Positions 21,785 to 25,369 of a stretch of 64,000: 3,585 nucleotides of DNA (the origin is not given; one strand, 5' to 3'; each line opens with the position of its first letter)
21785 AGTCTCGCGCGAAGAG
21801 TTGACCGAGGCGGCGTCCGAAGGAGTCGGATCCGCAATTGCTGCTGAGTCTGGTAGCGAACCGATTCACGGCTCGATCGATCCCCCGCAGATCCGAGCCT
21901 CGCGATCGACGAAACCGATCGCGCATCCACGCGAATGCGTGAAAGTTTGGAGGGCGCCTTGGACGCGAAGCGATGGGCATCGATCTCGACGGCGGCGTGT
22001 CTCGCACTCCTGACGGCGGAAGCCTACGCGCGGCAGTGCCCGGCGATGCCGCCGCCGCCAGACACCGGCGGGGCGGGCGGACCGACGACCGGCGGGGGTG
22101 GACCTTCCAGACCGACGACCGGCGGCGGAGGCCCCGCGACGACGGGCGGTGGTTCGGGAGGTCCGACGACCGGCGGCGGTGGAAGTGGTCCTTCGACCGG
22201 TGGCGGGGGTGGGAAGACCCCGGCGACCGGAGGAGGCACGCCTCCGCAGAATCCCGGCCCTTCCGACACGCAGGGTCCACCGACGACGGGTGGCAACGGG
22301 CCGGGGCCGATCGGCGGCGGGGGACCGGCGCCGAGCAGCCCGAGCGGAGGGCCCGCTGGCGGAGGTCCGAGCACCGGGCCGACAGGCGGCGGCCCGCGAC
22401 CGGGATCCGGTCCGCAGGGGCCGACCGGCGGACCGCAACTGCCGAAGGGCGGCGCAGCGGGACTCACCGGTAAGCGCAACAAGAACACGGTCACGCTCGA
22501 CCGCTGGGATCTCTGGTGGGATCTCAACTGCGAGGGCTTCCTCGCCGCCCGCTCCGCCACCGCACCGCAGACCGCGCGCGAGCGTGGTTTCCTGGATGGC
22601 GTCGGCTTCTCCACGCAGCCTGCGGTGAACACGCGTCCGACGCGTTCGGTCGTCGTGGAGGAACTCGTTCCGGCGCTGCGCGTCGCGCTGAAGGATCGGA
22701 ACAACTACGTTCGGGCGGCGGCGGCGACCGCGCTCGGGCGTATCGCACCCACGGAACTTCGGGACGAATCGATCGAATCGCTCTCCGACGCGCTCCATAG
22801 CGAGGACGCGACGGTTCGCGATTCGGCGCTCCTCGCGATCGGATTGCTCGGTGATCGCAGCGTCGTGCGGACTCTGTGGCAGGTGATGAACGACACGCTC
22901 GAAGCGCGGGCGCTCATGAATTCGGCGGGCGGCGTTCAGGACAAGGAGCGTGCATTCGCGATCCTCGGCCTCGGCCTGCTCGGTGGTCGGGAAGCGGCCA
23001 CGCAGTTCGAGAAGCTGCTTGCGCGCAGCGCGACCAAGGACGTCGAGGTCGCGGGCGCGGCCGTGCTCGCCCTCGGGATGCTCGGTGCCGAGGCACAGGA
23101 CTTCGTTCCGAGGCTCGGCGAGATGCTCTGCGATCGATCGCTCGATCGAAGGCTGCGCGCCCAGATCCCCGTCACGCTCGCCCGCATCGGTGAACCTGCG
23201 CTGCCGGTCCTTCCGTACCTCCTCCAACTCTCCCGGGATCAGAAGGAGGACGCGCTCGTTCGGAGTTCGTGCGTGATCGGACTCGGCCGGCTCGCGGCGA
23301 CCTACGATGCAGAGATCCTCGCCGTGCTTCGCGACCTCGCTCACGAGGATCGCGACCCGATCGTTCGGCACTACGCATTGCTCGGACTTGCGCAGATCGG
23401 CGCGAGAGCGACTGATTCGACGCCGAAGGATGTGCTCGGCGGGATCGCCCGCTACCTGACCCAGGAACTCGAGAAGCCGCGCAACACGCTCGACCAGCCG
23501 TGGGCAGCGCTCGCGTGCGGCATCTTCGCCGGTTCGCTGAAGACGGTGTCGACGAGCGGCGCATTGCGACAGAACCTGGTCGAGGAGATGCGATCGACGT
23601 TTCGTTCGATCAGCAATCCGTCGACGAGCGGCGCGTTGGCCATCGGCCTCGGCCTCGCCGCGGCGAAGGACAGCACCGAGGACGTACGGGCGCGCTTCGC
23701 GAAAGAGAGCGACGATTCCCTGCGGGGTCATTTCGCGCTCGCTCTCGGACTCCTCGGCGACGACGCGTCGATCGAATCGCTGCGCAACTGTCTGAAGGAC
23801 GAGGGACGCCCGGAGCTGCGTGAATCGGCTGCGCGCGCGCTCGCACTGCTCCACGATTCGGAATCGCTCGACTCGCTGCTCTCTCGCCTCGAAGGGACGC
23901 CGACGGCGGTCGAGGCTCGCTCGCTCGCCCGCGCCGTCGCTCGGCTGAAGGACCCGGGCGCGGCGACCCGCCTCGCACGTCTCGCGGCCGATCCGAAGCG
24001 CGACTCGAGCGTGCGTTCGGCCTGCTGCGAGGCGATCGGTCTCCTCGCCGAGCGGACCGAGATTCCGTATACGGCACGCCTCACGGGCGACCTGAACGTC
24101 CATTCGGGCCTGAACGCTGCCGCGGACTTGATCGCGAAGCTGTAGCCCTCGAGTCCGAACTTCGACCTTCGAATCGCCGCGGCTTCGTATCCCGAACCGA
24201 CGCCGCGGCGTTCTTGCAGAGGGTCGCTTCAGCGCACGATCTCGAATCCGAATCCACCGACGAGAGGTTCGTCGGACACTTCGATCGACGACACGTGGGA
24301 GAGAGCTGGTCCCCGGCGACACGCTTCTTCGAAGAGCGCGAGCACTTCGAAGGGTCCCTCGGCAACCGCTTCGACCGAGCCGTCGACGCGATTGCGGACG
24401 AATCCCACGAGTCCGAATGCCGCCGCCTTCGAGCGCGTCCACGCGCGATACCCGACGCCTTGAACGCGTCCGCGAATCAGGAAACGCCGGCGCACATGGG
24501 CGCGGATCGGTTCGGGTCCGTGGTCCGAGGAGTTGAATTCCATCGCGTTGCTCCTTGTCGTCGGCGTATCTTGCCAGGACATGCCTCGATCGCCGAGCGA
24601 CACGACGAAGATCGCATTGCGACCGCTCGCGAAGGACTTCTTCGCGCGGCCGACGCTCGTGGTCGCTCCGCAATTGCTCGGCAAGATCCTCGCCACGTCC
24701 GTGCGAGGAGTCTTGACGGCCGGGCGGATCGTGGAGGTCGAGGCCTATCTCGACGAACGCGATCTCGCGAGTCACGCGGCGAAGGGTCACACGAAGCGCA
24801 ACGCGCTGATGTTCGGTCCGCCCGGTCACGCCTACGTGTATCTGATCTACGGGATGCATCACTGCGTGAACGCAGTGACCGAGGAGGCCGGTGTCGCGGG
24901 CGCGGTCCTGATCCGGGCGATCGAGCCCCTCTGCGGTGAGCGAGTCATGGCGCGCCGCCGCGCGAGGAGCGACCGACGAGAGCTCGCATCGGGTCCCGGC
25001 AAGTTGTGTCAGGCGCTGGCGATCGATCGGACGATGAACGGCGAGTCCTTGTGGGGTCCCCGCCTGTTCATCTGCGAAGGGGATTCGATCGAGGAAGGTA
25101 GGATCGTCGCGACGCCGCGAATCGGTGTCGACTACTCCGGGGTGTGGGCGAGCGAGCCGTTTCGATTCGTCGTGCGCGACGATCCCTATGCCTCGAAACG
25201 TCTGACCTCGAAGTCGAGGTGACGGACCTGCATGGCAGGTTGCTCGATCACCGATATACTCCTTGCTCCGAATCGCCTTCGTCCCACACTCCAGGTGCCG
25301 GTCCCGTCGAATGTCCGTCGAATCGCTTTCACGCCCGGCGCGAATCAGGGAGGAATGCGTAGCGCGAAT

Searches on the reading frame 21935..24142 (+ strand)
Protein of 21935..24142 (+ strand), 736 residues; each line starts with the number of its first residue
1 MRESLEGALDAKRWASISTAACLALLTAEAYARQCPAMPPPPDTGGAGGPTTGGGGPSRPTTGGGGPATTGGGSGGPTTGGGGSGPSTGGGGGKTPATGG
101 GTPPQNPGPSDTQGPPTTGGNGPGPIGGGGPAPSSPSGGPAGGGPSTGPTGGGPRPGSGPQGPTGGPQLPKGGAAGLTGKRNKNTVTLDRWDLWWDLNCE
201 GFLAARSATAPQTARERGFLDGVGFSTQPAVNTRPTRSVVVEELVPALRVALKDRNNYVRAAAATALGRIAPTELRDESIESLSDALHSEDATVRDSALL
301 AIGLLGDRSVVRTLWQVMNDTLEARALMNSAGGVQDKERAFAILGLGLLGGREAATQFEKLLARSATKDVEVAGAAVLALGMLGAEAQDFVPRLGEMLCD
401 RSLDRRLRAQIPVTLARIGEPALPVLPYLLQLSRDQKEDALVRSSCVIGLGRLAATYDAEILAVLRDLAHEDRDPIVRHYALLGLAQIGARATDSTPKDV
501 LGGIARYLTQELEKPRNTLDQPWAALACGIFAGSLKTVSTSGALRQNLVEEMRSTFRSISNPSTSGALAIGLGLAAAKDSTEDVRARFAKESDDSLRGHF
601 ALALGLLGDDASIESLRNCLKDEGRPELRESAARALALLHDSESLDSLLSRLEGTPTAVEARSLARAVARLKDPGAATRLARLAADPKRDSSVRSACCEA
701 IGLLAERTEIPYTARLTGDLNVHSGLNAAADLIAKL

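Call 102: search_protein_families(library=pfam, proteins=[window:21935-24142:+], max_evalue=0.0001)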
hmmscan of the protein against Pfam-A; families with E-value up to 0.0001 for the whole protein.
window:21935-24142:+ (736 aa): 11 families
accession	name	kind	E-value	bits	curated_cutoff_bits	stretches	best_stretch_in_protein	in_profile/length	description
PF13646.12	HEAT_2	-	2.6e-33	114.6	27.7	5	246-321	2-74/88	HEAT repeats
PF02985.28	HEAT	-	2.4e-14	52.5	23.5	0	244-272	1-29/31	HEAT repeat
PF13513.12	HEAT_EZ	-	8.3e-12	45.8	27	1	240-270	25-55/55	HEAT-like repeat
PF12717.13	Cnd1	-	8.1e-10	39.4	26.4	1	240-308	18-88/162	non-SMC mitotic condensation complex subunit 1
PF03130.22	HEAT_PBS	-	1e-09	38.4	20.9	0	597-622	2-27/27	PBS lyase HEAT-like repeat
PF01602.26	Adaptin_N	-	7.7e-06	25.2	37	0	242-302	78-138/524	Adaptin N terminal region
PF25767.1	ARM_TBCD_2nd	-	1.7e-05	24.8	29.7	0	239-311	73-149/245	Tubulin-specific chaperone D-like, ARM repeats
PF11838.14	ERAP1_C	-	2.9e-05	24.1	38.2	0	589-685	118-225/318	ERAP1-like C-terminal domain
PF25786.1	HEAT_GCN1_C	-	4.6e-05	23.9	27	0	238-303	22-92/151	GCN1-like, C-terminal HEAT repeats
PF00514.29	Arm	-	8.2e-05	23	20.6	0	237-271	5-40/41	Armadillo/beta-catenin-like repeat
PF24714.1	TOR1L1_N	-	8.6e-05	22.5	43.3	0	689-709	94-114/281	TORTIFOLIA1 N-terminal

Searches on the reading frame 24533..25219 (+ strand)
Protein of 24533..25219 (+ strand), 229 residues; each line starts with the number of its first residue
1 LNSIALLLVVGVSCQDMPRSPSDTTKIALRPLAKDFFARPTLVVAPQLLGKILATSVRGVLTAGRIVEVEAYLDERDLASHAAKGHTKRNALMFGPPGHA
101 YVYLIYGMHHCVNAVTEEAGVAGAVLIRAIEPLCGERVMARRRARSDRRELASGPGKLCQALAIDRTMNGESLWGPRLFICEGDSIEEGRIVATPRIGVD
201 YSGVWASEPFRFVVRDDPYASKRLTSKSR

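Call 102: search_protein_families(library=pfam, proteins=[window:24533-25219:+], max_evalue=0.0001)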
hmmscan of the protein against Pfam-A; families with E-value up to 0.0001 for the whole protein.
window:24533-25219:+ (229 aa): 1 family
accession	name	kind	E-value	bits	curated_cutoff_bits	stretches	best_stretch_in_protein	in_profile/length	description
PF02245.21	Pur_DNA_glyco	-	5.4e-66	221.8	27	1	35-218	1-181/181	Methylpurine-DNA glycosylase (MPG)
